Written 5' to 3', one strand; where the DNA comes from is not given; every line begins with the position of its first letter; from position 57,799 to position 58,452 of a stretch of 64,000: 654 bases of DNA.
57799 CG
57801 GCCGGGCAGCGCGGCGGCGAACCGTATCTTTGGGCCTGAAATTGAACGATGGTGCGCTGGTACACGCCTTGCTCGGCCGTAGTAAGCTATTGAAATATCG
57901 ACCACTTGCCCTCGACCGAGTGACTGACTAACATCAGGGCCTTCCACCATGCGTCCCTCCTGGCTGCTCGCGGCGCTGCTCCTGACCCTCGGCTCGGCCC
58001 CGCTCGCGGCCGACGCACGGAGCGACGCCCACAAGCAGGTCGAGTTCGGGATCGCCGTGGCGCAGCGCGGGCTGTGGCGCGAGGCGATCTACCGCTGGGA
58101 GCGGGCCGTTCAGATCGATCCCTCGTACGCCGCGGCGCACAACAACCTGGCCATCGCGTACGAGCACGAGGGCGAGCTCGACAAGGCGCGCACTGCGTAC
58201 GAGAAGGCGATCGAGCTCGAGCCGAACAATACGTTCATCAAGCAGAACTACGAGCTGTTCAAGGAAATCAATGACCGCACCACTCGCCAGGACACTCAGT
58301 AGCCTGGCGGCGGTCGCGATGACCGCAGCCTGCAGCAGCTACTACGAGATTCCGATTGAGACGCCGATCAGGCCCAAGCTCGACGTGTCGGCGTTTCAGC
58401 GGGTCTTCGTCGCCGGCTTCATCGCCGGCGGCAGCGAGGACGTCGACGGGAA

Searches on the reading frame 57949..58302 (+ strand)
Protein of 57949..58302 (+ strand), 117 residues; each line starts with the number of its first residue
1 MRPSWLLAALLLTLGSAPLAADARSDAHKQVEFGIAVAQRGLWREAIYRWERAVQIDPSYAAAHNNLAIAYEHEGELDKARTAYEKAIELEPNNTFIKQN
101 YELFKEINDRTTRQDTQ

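Call 62: search_protein_families(library=pfam, proteins=[window:57949-58302:+], max_evalue=0.01)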
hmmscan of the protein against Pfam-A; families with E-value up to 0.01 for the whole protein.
window:57949-58302:+ (117 aa): 17 families
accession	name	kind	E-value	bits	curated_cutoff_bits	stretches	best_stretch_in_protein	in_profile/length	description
PF13414.12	TPR_11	-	3.2e-15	56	26.8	2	38-72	5-39/42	TPR repeat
PF07719.23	TPR_2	-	5.1e-14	51.6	27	1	61-94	1-34/34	Tetratricopeptide repeat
PF00515.34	TPR_1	-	3.2e-13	49.3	27.8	1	61-94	1-34/34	Tetratricopeptide repeat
PF13431.12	TPR_17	-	1.5e-09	37.8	24.4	1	51-81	3-33/34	Tetratricopeptide repeat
PF13432.12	TPR_16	-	9.1e-09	36.1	32.7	1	34-94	4-64/65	Tetratricopeptide repeat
PF13181.12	TPR_8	-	4.3e-08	33.2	25.7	1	62-94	2-34/34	Tetratricopeptide repeat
PF14559.12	TPR_19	-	1.1e-07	32.5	25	1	40-94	4-58/68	Tetratricopeptide repeat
PF13428.12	TPR_14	-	2e-07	31.5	23.5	1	64-97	4-37/44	Tetratricopeptide repeat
PF13424.12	TPR_12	-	3.7e-06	27.5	30.1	1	32-90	8-74/77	Tetratricopeptide repeat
PF21545.3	T7SS_EccA1_N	-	3e-05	23.9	27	1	25-95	166-239/272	T7SS, ESX-1 secretion system protein EccA1, N-terminal domain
PF13176.12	TPR_7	-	9.4e-05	22.7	27.9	1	63-93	1-31/36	Tetratricopeptide repeat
PF13174.12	TPR_6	-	0.00012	23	26.3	1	67-93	6-32/33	Tetratricopeptide repeat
PF13371.12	TPR_9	-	0.00047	20.6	35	1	38-94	6-62/73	Tetratricopeptide repeat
PF13374.12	TPR_10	-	0.00066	20.1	27.5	0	65-90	6-31/42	Tetratricopeptide repeat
PF19867.5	DUF6340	-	0.00076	19.2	26.4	1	29-75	209-258/258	Family of unknown function (DUF6340)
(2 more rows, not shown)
